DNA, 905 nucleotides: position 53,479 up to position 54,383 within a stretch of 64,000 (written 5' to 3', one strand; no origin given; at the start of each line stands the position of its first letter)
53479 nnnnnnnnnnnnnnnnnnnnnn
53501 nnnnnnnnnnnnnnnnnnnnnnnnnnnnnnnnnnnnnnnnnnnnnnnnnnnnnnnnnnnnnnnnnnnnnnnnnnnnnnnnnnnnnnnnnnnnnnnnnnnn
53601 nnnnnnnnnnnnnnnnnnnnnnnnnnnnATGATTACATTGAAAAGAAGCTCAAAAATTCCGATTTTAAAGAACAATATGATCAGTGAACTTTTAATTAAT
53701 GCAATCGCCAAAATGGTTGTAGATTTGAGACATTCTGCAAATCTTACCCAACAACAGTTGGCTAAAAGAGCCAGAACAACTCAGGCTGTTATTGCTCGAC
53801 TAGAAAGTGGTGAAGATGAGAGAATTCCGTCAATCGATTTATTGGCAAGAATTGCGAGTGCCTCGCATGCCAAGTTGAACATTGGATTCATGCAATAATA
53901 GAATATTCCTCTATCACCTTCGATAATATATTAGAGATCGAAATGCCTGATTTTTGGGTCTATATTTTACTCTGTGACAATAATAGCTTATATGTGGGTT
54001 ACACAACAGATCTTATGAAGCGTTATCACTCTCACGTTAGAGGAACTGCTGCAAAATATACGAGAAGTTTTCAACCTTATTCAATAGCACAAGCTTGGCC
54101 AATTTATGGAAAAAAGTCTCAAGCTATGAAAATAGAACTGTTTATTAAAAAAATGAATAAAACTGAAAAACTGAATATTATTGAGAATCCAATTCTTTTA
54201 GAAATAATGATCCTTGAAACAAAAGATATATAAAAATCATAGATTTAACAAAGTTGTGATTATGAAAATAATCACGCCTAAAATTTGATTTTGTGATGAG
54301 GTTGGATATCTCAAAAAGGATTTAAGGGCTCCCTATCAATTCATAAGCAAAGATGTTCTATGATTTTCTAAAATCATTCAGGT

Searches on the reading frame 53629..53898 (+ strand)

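Call 46: search_protein_families(library=pfam, proteins=[window:53629-53898:+], max_evalue=0.01)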
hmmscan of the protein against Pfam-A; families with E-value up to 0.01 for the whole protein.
window:53629-53898:+ (89 aa): 4 families
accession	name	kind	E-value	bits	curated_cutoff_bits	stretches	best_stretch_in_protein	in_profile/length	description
PF01381.28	HTH_3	-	8.5e-10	39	23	1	34-78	5-47/55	Helix-turn-helix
PF13560.12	HTH_31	-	1.4e-07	32.2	27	1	33-79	9-54/64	Helix-turn-helix domain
PF12844.13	HTH_19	-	0.00041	20.7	30.2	1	32-76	6-48/64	Helix-turn-helix domain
PF13744.12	HTH_37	-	0.0041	17.3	27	1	25-84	18-76/80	Helix-turn-helix domain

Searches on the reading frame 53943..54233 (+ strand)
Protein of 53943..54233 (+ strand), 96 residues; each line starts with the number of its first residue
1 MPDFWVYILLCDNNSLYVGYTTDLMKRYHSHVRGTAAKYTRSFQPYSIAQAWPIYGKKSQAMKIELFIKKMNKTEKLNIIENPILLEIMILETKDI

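Call 3: search_protein_families(library=pfam, proteins=[window:53943-54233:+], max_evalue=0.01)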
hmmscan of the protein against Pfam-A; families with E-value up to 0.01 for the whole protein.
window:53943-54233:+ (96 aa): 1 family
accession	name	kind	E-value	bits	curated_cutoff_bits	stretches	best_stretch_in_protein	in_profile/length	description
PF01541.30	GIY-YIG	-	5e-15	56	22.6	1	4-78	2-78/78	GIY-YIG catalytic domain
